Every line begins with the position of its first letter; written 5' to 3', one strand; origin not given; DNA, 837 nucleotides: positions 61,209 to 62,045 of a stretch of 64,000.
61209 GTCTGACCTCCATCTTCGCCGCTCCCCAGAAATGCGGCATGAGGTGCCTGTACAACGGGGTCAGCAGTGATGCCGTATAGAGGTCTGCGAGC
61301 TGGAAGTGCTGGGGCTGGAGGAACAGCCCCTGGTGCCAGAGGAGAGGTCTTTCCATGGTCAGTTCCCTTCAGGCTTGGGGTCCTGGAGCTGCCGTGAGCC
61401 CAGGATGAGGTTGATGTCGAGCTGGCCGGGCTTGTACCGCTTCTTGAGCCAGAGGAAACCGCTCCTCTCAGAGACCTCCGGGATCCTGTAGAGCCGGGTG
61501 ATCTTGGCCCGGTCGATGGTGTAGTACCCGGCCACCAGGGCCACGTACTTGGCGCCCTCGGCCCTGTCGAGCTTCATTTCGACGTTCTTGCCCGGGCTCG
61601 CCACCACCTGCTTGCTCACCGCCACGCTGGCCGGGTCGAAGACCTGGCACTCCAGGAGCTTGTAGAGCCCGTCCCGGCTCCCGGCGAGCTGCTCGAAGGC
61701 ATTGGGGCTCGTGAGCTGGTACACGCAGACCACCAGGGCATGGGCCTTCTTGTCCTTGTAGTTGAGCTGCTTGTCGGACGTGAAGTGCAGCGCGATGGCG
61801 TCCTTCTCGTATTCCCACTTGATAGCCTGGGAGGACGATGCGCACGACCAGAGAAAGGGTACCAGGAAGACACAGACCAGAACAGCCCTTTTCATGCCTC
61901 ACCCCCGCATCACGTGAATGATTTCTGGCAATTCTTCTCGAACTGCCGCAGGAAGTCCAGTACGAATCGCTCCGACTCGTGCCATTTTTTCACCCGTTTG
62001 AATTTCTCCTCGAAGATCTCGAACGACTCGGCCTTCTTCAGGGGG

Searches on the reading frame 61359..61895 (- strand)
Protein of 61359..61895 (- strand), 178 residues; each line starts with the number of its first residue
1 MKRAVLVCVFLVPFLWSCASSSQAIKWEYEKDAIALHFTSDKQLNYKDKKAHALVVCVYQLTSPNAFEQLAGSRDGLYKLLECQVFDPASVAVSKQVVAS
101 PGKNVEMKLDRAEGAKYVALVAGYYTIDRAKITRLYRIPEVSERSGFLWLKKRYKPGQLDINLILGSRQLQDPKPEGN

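Call 30: search_protein_families(library=pfam, proteins=[window:61362-61895:-])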
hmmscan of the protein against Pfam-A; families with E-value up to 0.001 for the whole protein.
window:61362-61895:- (178 aa): 1 family
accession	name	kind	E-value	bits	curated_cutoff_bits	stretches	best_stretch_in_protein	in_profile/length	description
PF12790.13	T6SS-SciN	-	7.7e-20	71.3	27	1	34-143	3-109/120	Type VI secretion lipoprotein, VasD, EvfM, TssJ, VC_A0113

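Call 45: find_encoding_contigs(protein=window:61359-61895:-, flank=10000, max_places=2)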
Protein window:61359-61895:- (178 aa): 1 contig read that carries it; 1 place shown.
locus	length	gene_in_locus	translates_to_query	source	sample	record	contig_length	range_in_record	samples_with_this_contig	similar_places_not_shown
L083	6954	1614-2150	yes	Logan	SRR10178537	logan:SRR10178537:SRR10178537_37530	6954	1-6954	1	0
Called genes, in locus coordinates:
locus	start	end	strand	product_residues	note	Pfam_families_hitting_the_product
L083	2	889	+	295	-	?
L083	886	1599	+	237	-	-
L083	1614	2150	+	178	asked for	PF12790:T6SS-SciN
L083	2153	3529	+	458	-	PF05936:T6SS_VasE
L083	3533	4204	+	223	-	PF09850:DotU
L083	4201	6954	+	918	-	?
